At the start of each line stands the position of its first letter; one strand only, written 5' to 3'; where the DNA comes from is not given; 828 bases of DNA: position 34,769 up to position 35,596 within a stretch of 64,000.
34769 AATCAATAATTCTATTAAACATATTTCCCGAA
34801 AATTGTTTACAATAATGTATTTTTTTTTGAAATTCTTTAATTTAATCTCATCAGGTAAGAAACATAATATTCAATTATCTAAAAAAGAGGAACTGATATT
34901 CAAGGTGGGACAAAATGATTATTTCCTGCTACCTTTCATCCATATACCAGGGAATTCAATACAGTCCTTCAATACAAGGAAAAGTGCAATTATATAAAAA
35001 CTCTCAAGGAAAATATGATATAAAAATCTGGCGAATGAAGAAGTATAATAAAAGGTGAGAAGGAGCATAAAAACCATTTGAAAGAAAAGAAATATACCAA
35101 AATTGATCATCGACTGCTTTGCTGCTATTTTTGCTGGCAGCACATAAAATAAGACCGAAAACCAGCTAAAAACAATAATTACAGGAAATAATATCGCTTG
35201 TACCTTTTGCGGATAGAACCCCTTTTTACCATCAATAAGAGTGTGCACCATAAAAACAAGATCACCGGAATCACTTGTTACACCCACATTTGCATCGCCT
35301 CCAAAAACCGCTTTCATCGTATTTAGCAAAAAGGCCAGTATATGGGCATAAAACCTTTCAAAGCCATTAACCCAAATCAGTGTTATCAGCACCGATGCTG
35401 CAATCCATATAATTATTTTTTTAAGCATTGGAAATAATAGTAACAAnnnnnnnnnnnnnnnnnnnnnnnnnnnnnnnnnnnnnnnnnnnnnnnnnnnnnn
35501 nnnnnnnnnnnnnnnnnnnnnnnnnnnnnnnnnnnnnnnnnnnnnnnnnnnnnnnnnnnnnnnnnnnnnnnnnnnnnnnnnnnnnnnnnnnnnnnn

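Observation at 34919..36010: Compact exosortase-family gene with a tightly coupled small membrane partner (XrtF-like pair)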

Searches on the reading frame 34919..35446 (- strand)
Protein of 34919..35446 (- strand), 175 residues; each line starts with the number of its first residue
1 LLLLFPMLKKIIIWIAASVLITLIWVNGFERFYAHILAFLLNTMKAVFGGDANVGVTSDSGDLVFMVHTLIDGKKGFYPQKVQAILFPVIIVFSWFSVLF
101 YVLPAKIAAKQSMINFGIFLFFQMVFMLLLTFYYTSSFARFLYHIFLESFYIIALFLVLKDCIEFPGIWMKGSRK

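Call 3: search_protein_families(library=ncbifam, proteins=[window:34919-35446:-], max_evalue=1)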
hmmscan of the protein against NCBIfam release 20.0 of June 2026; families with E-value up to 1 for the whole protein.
window:34919-35446:- (175 aa): 0 families

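Call 4: search_protein_families(library=pfam, proteins=[window:34919-35446:-], max_evalue=1)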
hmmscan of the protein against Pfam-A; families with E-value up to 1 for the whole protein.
window:34919-35446:- (175 aa): 1 family
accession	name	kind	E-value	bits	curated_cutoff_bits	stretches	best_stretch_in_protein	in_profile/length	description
PF04298.18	Zn_peptidase_2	-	0.21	11.5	27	1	73-132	101-160/218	Putative neutral zinc metallopeptidase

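Call 23: search_protein_families(library=ncbifam, alignment_id=A2, max_evalue=10)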
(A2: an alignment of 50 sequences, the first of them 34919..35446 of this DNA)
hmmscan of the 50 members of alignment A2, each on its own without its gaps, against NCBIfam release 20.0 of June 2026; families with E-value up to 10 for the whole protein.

A. member 1, window:34919-35446:- (175 aa): 0 families

B. families by the number of members that match (of 50 scanned): 12 families
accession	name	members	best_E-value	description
TIGR03593.1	yidC_nterm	1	0.041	membrane protein insertase YidC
TIGR02887.1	spore_ger_x_C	1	0.045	Ger(x)C family spore germination protein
NF000159.1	trim_DfrD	1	0.054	trimethoprim-resistant dihydrofolate reductase DfrD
NF007046.0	PRK09499.1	1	0.072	SPI-2 type III secretion system effector SifB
TIGR01332.1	cyt_b559_alpha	1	0.1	cytochrome b559 subunit alpha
TIGR04402.2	mob_CxxC_CxxC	1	0.23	mobilome CxxCx(11)CxxC protein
NF009953.0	PRK13419.1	1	0.25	F0F1 ATP synthase subunit A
NF047776.1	LIC11485_Nterm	1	0.5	LIC_11485 family protein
NF005608.0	PRK07354.1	1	0.75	F0F1 ATP synthase subunit C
NF007744.0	PRK10424.1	1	5.3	ilv operon leader peptide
TIGR03025.1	EPS_sugtrans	1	5.4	exopolysaccharide biosynthesis polyprenyl glycosylphosphotransferase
NF049862.1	SSA_2305_Nterm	1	6.7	SSA_2305 family type IV pilus system protein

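Call 25: find_homologous_proteins(query=window:34919-35446:-)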
Query window:34919-35446:- (175 aa): 5 proteins with E <= 0.001 among 319 candidates.
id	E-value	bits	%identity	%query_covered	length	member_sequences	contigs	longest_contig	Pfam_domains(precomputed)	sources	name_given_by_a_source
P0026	1.6e-102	359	100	97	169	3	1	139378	-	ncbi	ncbi:MAG: hypothetical protein ABR597_00295 [Bacteroidales bacterium]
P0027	1.0e-83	298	82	97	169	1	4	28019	-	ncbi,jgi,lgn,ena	-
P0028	1.2e-81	291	80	95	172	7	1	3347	-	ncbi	ncbi:MAG: hypothetical protein R6U03_14795 [Gillisia sp.]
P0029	3.9e-30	123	41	93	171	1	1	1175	-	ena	-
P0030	1.4e-22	99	40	90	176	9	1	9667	-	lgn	-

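Call 27: find_homologous_proteins(query=A2)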
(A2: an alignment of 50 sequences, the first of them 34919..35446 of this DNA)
Query A2 (50 sequences) (175 aa, profile of the alignment): 48 proteins with E <= 0.001 among 5328 candidates.
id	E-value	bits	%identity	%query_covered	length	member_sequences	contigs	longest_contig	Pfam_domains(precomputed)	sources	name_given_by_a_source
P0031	1.5e-63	232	52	95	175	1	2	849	-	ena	-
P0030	1.5e-60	222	40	90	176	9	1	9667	-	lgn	-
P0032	8.4e-60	220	38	91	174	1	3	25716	-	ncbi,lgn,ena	-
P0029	5.3e-57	211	41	93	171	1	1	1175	-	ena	-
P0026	4.3e-56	208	100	97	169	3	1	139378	-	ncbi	ncbi:MAG: hypothetical protein ABR597_00295 [Bacteroidales bacterium]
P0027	2.0e-55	205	82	97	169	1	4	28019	-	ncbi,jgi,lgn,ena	-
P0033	2.9e-55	205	45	81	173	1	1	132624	-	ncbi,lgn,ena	-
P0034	1.3e-53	199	41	86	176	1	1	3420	-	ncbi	-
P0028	1.8e-53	199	80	95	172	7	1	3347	-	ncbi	ncbi:MAG: hypothetical protein R6U03_14795 [Gillisia sp.]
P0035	1.8e-52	196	39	96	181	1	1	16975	-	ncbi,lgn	-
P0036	1.5e-50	190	42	86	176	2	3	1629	-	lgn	-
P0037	1.1e-40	157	35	89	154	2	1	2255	-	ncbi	-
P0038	1.4e-40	157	26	80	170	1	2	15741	-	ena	-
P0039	1.5e-40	157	30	90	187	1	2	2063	-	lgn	-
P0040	2.7e-40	156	26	90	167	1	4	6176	-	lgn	-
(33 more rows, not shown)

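Call 37: predict_structure(alignment_id=A3)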
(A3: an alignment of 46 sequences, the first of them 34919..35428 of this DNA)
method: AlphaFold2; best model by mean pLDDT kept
length: 169 residues; sequences in the alignment: 46
mean_pLDDT: 90.3   pTM: 0.82
mean pLDDT of the five models: 90.3, 89.7, 89.3, 87.7, 86.1
residues with pLDDT >= 90: 129; 70-90: 33; 50-70: 4; < 50: 3
segments of 3 or more residues with pLDDT < 50: 167-169
pLDDT, mean of each block of 10 residues (from residue 1): 86 92 94 95 91 90 87 90 93 92 97 96 93 94 93 93 58
secondary structure, 60 per line:
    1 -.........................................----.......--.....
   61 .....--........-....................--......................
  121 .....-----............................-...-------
elements in order: H2-42 E47-53 E56-65 E68-75 H77-96 H99-125 H131-158

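Call 40: search_solved_structures(query=A2, max_evalue=1)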
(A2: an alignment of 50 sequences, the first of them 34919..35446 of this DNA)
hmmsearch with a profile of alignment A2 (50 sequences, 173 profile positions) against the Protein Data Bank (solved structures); distinct sequences matched with E-value up to 1: 5.
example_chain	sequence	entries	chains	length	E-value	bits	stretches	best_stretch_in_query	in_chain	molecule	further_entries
8hk2_A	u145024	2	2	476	0.57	13.4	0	82-133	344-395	C3a anaphylatoxin chemotactic receptor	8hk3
8ia8_A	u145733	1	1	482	0.58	13.3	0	82-133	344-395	C3a anaphylatoxin chemotactic receptor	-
9ipv_R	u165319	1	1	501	0.62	13.3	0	82-133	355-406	C3a anaphylatoxin chemotactic receptor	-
8i95_C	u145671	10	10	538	0.66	13.2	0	82-133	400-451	C3a anaphylatoxin chemotactic receptor | Muscarinic acetylcholine receptor M4,C3a anaphylatoxin chemotactic receptor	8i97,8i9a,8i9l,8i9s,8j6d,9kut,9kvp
8zwg_A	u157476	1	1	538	0.69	13.1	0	82-133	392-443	Beta-2 adrenergic receptor,C3a anaphylatoxin chemotactic receptor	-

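Call 45: fold_search(model_id=the predicted structure, library=pdb)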
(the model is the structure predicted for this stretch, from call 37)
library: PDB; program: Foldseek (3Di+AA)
matches with E <= 10: 756; with E <= 0.001: 0
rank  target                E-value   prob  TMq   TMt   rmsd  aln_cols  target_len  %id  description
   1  9n81_c                2.3e-01  0.25  0.17  0.15  10.9        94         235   13  A gap-filling complex with Pol mu engaged in the NHEJ Pathway (released 2025-04-23)
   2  9cq3_C                4.0e-01  0.21  0.18  0.15  10.3        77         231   12  The gap-filling complex with Pol mu engaged in the NHEJ pathway (released 2025-04-23)
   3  2xhb_A                5.7e-01  0.77  0.16  0.04   1.3        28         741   11  Crystal structure of DNA polymerase from Thermococcus gorgonarius in complex with hypoxanthine-containing DNA (released 2010-07-21)
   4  4fly_A                5.7e-01  0.75  0.16  0.04   1.4        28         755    7  Pyrococcus abyssi B family DNA polymerase bound to a dsDNA, in edition mode (released 2012-08-29)
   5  9kby_A                5.7e-01  0.38  0.18  0.05   4.1        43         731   12  Cryo-EM structure of DCL4-Hairpin RNA complex (released 2026-02-18)
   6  4flz_A                6.1e-01  0.75  0.16  0.04   1.4        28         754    7  Pyrococcus abyssi B family DNA polymerase bound to a dsDNA, in edition mode (released 2012-08-29)
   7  9oay_A                6.4e-01  0.80  0.16  0.04   1.3        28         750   11  TNA polymerase, 8-64, ternary complex (released 2025-12-10)
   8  7b06                  6.4e-01  0.75  0.16  0.04   1.4        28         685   11  TgoT_RT521 apo (released 2020-12-30)
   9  6is7_B                6.4e-01  0.75  0.16  0.04   1.3        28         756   14  Structure of 9N-I DNA polymerase incorporation with dA in the active site (released 2019-08-28)
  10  9en0_A                6.4e-01  0.72  0.16  0.04   1.5        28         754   11  KOD-H4 DNA polymerase mutant in a unproductive binary complex with DNA:DNA containing six HNA nucleotides (released 2025-09-24)
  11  5vu9_A                6.9e-01  0.69  0.16  0.04   1.5        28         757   11  TNA polymerase, translocated product (released 2017-12-06)
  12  9gp8                  6.9e-01  0.69  0.16  0.04   1.5        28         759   11  Crystal Structure of TgoT_PGLVVWA XNA Polymerase (Apo) (released 2024-10-02)
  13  9kbz_A                6.9e-01  0.38  0.19  0.03   3.7        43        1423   12  Cryo-EM structure of DCL4-DRB4CTD-dsRNA complex (released 2026-02-18)
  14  6b3y_A                6.9e-01  0.15  0.25  0.20  13.2       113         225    9  Crystal structure of the PH-like domain from DENND3 (released 2018-01-24)
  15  4k8x_A                7.3e-01  0.75  0.16  0.04   1.3        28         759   14  Binary complex of 9N DNA polymerase in the replicative state (released 2013-06-26)
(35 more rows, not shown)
